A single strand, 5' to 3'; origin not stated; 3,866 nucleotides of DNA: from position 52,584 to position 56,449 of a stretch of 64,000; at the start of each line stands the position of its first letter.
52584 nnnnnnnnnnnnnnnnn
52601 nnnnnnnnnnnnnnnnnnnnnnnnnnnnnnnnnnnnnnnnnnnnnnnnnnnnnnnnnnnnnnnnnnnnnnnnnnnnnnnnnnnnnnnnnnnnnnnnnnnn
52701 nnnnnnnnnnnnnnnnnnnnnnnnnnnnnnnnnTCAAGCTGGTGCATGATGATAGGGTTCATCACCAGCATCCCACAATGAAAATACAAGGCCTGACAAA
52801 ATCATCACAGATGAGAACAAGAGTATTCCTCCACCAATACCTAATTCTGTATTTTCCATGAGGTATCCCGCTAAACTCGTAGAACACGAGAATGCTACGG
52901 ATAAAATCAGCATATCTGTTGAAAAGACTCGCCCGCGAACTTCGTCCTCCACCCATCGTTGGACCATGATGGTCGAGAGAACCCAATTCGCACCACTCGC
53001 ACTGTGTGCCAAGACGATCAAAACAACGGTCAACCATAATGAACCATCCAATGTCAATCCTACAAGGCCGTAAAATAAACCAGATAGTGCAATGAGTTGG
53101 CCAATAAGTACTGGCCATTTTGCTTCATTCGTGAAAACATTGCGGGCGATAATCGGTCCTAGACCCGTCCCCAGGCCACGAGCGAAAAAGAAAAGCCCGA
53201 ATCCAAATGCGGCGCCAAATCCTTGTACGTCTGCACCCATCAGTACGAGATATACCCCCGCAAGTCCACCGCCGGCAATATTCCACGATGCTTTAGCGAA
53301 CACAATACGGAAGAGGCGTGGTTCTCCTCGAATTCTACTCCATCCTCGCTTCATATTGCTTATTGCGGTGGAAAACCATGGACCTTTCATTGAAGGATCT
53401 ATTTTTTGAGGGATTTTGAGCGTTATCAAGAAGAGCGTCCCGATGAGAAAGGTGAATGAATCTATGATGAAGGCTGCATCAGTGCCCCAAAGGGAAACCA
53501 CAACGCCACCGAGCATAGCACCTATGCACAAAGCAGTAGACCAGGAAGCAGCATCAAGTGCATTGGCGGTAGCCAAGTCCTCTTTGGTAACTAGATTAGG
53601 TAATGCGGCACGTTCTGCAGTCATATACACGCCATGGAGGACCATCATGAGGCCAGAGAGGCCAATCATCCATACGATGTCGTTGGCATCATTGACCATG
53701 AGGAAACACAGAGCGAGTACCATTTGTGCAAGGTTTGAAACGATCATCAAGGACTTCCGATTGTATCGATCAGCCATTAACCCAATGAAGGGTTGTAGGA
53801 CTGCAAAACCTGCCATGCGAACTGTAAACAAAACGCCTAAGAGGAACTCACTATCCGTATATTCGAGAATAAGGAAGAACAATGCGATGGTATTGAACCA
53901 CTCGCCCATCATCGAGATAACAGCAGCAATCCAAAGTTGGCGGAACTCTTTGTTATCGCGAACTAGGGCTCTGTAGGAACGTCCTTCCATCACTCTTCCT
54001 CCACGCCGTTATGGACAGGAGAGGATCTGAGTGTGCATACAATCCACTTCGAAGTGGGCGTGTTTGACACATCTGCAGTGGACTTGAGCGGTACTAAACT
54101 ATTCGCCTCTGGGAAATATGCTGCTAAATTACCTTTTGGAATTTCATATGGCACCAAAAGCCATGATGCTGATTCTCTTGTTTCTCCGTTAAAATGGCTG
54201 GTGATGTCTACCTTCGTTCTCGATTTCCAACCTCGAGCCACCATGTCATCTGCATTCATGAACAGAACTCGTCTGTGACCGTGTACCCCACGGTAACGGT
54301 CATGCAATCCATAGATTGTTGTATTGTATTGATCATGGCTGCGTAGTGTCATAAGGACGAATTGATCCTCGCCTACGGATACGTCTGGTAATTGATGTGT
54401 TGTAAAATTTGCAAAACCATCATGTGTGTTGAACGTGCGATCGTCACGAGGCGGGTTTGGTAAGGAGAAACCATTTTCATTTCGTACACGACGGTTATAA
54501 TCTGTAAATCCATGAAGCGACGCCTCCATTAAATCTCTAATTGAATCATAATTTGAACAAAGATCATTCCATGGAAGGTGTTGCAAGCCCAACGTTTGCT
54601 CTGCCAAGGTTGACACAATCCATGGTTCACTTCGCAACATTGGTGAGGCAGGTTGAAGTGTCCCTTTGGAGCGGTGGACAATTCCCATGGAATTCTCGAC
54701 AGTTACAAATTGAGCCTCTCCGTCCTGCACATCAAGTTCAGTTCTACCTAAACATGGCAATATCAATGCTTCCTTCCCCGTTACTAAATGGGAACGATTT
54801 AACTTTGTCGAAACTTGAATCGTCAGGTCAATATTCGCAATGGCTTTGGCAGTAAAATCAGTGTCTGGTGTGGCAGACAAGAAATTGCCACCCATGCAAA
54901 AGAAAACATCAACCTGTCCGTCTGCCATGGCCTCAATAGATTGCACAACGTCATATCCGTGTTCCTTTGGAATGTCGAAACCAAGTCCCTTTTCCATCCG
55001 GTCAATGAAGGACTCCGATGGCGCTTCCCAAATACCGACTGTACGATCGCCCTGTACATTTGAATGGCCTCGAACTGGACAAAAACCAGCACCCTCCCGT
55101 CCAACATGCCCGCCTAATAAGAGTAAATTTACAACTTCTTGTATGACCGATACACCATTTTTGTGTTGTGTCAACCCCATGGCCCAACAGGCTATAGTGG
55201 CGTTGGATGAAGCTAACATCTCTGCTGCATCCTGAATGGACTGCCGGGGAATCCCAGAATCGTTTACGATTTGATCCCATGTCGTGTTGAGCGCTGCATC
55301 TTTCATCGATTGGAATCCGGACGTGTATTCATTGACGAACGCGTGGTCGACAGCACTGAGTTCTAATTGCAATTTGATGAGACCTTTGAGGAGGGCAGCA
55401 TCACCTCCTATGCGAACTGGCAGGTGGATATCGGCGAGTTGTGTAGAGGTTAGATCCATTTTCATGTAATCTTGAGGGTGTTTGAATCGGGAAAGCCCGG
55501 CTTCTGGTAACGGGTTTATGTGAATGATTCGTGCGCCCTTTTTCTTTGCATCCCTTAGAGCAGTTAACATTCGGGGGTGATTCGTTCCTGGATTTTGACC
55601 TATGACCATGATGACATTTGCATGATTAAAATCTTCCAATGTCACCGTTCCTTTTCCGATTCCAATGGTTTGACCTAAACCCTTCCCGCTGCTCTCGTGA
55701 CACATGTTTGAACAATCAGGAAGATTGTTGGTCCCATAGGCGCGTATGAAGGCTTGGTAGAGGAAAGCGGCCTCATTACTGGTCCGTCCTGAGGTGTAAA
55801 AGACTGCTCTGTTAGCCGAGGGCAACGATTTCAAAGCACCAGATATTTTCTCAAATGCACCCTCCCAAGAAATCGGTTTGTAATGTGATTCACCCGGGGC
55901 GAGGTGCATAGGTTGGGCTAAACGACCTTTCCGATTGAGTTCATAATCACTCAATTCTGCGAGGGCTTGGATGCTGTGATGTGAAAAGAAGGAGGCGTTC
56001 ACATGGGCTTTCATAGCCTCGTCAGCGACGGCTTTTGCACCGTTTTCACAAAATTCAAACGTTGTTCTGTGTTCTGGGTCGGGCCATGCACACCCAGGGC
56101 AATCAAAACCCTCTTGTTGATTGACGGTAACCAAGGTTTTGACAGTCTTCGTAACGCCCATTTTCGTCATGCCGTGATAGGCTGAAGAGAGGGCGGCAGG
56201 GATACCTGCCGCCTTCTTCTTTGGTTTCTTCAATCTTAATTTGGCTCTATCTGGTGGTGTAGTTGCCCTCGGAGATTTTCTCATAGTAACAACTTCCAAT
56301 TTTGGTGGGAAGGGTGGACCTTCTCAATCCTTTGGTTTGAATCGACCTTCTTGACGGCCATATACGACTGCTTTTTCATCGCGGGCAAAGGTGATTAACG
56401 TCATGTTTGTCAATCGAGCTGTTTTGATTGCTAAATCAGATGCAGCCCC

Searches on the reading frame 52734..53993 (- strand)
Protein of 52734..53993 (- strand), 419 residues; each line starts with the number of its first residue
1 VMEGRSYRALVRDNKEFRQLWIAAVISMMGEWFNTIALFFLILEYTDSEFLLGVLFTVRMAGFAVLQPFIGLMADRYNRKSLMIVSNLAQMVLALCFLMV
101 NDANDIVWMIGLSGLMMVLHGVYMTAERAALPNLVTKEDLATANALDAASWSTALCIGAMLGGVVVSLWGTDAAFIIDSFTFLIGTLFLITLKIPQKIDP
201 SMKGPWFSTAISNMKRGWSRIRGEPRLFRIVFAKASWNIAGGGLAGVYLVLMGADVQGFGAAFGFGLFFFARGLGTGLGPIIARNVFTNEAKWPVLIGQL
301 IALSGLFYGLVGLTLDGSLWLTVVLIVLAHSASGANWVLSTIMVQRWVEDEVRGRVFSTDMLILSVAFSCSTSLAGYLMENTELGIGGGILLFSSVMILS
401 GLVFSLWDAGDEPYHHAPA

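Call 57: search_protein_families(library=pfam, proteins=[window:52734-53993:-], max_evalue=0.1)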
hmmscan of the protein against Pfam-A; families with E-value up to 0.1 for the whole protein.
window:52734-53993:- (419 aa): 4 families
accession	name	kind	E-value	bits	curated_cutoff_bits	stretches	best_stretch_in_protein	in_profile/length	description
PF07690.21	MFS_1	-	1.2e-35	123.5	33.4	2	20-307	1-286/347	Major Facilitator Superfamily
PF05977.19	MFS_3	-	2e-16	60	27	1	14-403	9-394/524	Transmembrane secretion effector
PF11700.14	ATG22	-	2.4e-05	23.7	24.1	1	55-141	76-162/482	Vacuole effluxer Atg22 like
PF13347.12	MFS_2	-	0.00047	19.3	27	1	12-140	221-348/427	MFS/sugar transport protein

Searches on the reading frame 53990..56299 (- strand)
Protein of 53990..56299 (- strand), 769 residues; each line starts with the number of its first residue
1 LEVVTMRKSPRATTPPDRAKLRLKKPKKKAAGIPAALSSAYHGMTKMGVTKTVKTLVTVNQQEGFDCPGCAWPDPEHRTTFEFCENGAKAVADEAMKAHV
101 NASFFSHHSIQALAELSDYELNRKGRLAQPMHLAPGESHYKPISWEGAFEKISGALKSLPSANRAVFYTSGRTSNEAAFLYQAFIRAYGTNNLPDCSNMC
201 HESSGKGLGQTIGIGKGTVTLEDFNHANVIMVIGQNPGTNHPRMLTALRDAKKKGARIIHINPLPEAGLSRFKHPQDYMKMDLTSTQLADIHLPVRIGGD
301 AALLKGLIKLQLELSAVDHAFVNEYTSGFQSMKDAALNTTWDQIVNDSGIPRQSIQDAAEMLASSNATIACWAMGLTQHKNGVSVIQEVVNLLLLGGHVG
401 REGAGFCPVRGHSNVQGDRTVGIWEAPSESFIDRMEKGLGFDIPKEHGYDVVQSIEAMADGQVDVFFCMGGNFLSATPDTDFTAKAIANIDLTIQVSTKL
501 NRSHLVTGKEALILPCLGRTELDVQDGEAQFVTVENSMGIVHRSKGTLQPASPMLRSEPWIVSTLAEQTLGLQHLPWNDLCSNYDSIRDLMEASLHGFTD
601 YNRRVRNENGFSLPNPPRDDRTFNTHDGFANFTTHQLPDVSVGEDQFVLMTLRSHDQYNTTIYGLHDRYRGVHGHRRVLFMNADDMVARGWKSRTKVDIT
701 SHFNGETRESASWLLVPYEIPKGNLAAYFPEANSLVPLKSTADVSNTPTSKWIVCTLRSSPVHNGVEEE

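Call 45: search_protein_families(library=pfam, proteins=[window:53990-56299:-], max_evalue=0.00001)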
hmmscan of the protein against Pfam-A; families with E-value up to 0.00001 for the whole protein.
window:53990-56299:- (769 aa): 2 families
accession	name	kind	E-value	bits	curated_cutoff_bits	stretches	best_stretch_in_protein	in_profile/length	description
PF00384.28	Molybdopterin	-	2.3e-22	79.9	24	1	126-493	1-289/353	Molybdopterin oxidoreductase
PF01568.27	Molydop_binding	-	7.8e-08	32.8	26.8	1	647-751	1-107/110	Molydopterin dinucleotide binding domain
